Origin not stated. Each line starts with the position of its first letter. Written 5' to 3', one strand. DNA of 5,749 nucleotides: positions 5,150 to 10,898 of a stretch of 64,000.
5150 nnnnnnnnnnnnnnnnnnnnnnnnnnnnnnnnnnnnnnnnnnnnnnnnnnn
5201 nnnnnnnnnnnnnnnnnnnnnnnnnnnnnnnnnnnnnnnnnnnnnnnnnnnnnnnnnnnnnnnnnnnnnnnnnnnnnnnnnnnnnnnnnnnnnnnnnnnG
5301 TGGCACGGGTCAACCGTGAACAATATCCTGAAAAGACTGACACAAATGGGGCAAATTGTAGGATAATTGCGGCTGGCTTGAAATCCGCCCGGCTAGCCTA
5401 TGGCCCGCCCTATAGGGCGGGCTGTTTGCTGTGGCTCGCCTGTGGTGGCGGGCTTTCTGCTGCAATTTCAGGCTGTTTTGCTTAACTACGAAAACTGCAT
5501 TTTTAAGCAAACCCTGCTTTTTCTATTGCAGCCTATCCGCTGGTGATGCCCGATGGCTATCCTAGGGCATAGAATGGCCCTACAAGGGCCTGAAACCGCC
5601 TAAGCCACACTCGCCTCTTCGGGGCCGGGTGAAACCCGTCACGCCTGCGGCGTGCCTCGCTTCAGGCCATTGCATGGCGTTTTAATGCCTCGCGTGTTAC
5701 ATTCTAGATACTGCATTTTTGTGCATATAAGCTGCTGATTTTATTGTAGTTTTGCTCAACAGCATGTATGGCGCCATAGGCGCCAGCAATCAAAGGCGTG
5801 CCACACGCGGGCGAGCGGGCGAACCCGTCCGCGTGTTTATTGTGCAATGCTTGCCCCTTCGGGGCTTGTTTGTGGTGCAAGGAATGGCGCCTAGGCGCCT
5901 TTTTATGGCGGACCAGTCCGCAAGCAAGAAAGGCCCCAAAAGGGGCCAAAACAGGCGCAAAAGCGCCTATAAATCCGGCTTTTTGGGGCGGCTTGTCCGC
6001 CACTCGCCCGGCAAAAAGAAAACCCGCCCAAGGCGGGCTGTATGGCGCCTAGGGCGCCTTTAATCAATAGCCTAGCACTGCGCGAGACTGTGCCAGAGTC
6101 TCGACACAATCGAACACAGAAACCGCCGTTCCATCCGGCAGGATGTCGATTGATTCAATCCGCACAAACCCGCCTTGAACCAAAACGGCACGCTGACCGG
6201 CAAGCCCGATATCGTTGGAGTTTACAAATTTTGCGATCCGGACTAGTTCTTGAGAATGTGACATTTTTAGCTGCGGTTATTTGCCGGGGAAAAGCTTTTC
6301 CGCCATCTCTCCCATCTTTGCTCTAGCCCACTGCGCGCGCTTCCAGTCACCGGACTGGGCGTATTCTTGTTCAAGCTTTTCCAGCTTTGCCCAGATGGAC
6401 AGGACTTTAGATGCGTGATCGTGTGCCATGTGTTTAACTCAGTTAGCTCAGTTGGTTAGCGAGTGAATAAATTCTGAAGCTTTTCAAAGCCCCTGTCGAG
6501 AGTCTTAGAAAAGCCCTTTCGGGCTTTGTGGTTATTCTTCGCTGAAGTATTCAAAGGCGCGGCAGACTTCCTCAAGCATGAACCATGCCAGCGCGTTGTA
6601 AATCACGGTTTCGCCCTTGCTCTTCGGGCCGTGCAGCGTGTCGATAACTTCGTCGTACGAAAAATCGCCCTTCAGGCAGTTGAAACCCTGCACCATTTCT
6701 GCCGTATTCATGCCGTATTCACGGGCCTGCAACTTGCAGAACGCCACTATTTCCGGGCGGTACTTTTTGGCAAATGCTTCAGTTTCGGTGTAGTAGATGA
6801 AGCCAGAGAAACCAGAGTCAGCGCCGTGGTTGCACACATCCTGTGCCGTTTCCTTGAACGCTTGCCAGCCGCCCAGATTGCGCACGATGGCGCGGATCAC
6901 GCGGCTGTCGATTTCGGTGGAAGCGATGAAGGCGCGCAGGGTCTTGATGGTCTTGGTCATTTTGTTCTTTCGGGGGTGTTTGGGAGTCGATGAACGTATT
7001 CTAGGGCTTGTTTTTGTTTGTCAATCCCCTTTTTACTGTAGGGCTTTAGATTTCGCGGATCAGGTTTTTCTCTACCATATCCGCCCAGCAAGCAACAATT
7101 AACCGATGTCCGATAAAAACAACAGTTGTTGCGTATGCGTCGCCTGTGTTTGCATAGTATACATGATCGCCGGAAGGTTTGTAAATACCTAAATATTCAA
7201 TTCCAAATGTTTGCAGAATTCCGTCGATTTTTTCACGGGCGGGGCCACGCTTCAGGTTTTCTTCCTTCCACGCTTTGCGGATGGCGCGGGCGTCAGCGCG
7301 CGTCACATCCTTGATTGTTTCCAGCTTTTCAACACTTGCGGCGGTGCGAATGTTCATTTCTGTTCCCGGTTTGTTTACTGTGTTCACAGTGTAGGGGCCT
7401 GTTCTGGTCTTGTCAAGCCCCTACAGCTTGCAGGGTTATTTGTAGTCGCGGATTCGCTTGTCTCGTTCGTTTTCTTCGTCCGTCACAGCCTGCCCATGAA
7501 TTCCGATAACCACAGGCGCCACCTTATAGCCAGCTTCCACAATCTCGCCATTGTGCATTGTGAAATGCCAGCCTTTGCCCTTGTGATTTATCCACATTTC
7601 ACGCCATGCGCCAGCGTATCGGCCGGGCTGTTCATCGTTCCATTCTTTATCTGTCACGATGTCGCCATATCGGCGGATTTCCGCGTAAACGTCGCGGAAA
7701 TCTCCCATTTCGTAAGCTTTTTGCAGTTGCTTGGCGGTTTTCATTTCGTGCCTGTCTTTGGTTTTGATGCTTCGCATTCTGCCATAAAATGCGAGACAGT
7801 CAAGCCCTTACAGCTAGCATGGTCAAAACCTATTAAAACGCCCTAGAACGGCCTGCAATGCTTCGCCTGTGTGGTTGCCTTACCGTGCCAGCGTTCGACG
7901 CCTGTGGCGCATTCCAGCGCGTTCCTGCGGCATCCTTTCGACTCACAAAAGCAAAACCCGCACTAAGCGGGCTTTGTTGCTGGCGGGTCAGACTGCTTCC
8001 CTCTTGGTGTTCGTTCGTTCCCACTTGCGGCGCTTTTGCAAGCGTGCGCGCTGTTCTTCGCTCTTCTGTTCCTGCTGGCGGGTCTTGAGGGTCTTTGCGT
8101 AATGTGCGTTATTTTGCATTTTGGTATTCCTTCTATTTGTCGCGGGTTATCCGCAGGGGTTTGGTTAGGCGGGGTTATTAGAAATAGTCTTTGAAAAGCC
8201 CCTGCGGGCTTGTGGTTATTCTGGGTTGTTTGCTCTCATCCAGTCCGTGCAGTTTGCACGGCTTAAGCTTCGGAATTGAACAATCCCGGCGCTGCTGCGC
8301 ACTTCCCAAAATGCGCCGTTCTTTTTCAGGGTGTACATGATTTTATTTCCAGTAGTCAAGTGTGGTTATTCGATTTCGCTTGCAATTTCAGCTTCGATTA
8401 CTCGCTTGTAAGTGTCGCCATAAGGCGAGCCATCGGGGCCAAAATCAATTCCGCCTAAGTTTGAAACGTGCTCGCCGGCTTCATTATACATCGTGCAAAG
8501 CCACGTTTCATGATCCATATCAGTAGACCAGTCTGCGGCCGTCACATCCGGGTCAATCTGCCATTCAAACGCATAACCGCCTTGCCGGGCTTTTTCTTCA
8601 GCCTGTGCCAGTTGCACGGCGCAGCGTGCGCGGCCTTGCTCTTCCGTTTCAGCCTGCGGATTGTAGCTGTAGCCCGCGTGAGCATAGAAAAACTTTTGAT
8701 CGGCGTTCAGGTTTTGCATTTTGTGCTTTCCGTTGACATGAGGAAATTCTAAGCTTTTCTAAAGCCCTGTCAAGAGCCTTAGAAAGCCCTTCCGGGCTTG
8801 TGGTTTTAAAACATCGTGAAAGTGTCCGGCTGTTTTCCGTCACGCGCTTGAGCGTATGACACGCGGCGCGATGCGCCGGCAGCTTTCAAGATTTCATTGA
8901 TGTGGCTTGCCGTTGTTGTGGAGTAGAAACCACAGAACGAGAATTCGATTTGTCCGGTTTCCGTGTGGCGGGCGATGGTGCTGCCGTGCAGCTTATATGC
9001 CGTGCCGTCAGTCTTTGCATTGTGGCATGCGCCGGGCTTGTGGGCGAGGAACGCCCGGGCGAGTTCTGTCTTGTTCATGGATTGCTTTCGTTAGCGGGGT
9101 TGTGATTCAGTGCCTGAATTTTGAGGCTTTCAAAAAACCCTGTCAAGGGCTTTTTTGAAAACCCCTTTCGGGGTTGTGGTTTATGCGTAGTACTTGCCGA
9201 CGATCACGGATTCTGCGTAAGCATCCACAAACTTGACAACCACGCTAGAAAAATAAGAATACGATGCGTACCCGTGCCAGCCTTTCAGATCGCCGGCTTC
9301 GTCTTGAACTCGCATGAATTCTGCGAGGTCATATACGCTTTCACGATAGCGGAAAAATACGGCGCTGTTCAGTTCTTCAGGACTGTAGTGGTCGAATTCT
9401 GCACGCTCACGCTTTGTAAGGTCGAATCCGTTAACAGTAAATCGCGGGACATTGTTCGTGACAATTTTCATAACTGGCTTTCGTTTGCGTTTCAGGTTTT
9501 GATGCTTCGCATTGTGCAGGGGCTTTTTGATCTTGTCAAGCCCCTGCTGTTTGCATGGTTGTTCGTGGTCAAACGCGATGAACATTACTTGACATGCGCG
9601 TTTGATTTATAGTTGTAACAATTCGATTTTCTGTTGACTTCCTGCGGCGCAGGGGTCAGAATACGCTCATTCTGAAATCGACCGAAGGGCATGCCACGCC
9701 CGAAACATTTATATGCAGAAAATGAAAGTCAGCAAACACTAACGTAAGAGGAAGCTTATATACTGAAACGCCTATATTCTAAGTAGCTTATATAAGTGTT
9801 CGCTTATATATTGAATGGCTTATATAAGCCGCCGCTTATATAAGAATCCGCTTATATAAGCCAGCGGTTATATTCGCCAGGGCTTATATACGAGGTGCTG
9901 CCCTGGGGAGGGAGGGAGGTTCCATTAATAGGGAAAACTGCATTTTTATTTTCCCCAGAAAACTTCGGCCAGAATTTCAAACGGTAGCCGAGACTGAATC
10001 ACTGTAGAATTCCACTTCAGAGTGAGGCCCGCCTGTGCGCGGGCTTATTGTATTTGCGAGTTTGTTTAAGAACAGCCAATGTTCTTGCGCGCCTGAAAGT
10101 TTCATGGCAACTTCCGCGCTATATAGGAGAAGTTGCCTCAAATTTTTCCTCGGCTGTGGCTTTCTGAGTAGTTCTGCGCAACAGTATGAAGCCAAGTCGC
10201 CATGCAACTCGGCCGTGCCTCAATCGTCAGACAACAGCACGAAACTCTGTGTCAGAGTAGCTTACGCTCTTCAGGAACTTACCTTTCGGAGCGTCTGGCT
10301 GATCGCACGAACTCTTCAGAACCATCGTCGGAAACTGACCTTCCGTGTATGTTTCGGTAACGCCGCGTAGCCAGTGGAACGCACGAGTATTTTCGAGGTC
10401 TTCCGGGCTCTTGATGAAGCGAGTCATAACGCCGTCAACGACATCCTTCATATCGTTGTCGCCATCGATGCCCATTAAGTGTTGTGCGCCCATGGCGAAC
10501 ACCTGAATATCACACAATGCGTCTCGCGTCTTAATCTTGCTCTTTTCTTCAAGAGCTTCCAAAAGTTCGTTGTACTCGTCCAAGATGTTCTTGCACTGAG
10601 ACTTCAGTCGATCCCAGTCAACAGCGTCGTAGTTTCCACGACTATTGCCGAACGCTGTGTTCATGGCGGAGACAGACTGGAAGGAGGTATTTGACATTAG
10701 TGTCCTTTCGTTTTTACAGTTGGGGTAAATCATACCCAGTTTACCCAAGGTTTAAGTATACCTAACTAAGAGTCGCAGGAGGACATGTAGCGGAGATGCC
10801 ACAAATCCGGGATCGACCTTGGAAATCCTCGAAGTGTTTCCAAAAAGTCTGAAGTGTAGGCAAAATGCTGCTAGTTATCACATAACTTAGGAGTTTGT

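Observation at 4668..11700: Serine recombinase next to a self-contained minus-strand early-gene cassette, bracketed by shared motifs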

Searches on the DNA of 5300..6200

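Call 40: search_rna_families(source=window, start=5300, end=6200, threshold=evalue, max_evalue=1)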
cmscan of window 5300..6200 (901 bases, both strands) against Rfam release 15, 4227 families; matches with E-value up to 1: 3.
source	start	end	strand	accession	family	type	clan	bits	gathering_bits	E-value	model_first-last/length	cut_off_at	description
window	6012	6058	-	RF02676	Esr41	Gene; sRNA;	-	22.8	102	0.081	1-74/74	no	Enterohemorrhagic E. coli sRNA 41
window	5360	5425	+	RF00624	P9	Gene;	-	18.4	43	0.3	1-74/74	no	Pseudomonas sRNA P9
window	5300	5427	+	RF00126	ryfA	Gene; sRNA;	-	13.8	80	0.61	186-296/296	5'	ryfA RNA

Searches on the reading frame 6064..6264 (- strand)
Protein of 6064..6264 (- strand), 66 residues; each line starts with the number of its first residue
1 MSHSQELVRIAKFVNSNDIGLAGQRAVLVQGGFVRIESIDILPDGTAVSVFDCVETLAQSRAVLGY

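Call 50: search_protein_families(library=ncbifam, proteins=[window:6064-6264:-], max_evalue=0.01)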
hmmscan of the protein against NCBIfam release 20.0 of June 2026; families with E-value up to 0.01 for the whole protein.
window:6064-6264:- (66 aa): 0 families

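Call 52: find_encoding_contigs(protein=window:6064-6264:-, flank=6000, max_places=10)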
Protein window:6064-6264:- (66 aa): 13 contigs read that carry it; 5 places shown.
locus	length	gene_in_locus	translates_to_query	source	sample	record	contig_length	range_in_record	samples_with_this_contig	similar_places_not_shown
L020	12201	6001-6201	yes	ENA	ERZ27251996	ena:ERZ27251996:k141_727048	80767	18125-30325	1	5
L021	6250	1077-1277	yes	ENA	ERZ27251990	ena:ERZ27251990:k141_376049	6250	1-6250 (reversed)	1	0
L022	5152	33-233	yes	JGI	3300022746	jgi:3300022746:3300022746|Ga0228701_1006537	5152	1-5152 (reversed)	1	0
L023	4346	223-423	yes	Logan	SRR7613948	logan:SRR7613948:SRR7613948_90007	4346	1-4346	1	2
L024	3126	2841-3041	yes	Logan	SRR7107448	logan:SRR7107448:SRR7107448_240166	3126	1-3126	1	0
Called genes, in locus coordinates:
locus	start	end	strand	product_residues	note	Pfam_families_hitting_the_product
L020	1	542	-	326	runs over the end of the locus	PF01068:DNA_ligase_A_M (weak)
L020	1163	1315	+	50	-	-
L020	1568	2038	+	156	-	-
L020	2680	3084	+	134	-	-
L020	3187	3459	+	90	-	-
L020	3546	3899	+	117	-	-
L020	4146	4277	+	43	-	-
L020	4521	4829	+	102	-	-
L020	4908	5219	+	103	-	-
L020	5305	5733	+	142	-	PF23864:DUF7222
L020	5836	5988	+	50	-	-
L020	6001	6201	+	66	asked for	-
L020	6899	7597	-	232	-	PF00239:Resolvase, PF07508:Recombinase (weak)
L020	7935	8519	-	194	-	-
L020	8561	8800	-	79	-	-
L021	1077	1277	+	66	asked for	-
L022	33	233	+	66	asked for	-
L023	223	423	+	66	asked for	-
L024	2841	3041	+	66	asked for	-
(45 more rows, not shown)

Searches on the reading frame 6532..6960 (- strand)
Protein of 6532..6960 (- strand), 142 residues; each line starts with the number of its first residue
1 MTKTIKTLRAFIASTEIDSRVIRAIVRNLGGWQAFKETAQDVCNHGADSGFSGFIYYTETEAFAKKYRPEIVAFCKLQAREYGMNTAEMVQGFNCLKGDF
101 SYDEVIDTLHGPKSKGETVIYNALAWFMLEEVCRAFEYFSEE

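Call 8: search_protein_families(library=pfam, proteins=[window:6532-6960:-], max_evalue=0.01)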
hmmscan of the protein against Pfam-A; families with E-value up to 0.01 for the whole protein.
window:6532-6960:- (142 aa): 1 family
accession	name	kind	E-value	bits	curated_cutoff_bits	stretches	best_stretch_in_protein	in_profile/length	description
PF23864.1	DUF7222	-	1.2e-10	42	27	1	35-135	14-101/108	Domain of unknown function (DUF7222)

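Call 9: search_protein_families(library=phrogs, proteins=[window:6532-6960:-], max_evalue=0.01)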
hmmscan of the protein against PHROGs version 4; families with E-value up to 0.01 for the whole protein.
window:6532-6960:- (142 aa): 2 families
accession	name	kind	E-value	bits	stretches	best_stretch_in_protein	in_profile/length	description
phrog_2543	-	unknown function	3.6e-06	28.2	1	36-89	14-66/157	-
phrog_27501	-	unknown function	5.8e-06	27.5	1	39-88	26-76/185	-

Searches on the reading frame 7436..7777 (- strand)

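Call 8: search_protein_families(library=pfam, proteins=[window:7436-7777:-], max_evalue=0.01)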
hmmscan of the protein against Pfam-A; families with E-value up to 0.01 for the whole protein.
window:7436-7777:- (113 aa): 1 family
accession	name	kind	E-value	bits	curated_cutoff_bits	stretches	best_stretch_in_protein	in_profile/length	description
PF24242.1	DUF7449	-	0.0023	18.3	27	1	15-83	7-74/89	Domain of unknown function (DUF7449)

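Call 9: search_protein_families(library=phrogs, proteins=[window:7436-7777:-], max_evalue=0.01)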
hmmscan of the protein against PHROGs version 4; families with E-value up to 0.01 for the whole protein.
window:7436-7777:- (113 aa): 2 families
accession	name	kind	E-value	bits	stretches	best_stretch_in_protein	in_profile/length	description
phrog_23636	-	unknown function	2.6e-05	25.4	1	12-85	1-80/82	-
phrog_5201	-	unknown function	5e-05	24.2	1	14-83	6-74/88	-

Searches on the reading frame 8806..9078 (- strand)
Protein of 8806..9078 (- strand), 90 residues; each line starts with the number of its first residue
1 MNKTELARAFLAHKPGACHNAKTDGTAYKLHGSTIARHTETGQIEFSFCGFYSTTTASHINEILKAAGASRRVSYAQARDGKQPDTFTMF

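Call 8: search_protein_families(library=pfam, proteins=[window:8806-9078:-], max_evalue=0.01)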
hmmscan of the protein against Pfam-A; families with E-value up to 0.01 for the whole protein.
window:8806-9078:- (90 aa): 1 family
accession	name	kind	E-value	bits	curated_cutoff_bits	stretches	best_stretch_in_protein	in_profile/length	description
PF23790.1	Kyano_Gp96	-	0.00046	20.7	27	1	20-71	28-78/110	Kyanoviridae Gp96 protein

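Call 9: search_protein_families(library=phrogs, proteins=[window:8806-9078:-], max_evalue=0.01)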
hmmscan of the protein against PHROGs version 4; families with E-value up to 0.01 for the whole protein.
window:8806-9078:- (90 aa): 2 families
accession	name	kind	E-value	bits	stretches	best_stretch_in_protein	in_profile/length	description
phrog_554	-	unknown function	2e-05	25.8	1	19-68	27-75/109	-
phrog_16548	-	unknown function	0.00031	21.7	1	27-74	45-90/119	-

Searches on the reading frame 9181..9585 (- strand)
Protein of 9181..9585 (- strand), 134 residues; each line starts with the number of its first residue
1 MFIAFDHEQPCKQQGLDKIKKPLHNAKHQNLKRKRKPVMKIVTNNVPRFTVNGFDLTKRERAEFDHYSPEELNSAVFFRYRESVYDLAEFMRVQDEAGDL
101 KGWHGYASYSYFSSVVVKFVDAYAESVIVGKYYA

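Call 8: search_protein_families(library=pfam, proteins=[window:9181-9585:-], max_evalue=0.01)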
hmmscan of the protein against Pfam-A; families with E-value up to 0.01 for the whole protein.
window:9181-9585:- (134 aa): 0 families

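Call 9: search_protein_families(library=phrogs, proteins=[window:9181-9585:-], max_evalue=0.01)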
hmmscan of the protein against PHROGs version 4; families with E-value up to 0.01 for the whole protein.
window:9181-9585:- (134 aa): 2 families
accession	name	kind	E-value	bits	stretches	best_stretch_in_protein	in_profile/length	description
phrog_1845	-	unknown function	8.1e-10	39.9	1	53-129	18-89/93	-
phrog_12949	-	unknown function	0.0047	17.7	1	17-93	73-145/270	-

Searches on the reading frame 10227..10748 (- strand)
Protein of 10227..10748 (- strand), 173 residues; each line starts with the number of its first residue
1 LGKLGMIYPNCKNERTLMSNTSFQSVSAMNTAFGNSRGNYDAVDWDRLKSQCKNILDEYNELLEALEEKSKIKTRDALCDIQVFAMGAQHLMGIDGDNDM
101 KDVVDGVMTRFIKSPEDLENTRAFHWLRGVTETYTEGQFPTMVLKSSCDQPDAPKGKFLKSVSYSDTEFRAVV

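Call 8: search_protein_families(library=pfam, proteins=[window:10227-10748:-], max_evalue=0.01)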
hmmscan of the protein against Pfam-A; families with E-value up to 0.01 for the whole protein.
window:10227-10748:- (173 aa): 2 families
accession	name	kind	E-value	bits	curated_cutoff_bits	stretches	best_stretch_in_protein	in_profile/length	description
PF01503.22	PRA-PH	-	7.4e-05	23.5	21.3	1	52-98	31-77/86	Phosphoribosyl-ATP pyrophosphohydrolase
PF11938.13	DUF3456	-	0.0084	16.9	21.1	0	29-80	90-144/150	TLR4 regulator and MIR-interacting MSAP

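Call 9: search_protein_families(library=phrogs, proteins=[window:10227-10748:-], max_evalue=0.01)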
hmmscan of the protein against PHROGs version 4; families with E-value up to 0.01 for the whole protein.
window:10227-10748:- (173 aa): 4 families
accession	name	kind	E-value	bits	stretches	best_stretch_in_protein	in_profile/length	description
phrog_2144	-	other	1.1e-17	65.6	1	21-159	3-165/290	MazG-like pyrophosphatase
phrog_671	-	other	5.8e-15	55.8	1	17-172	533-656/678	nucleotide pyrophosphohydrolase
phrog_29011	-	unknown function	0.0011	19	1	26-92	62-130/304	-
phrog_26883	-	unknown function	0.0023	18.5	1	69-110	119-160/190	-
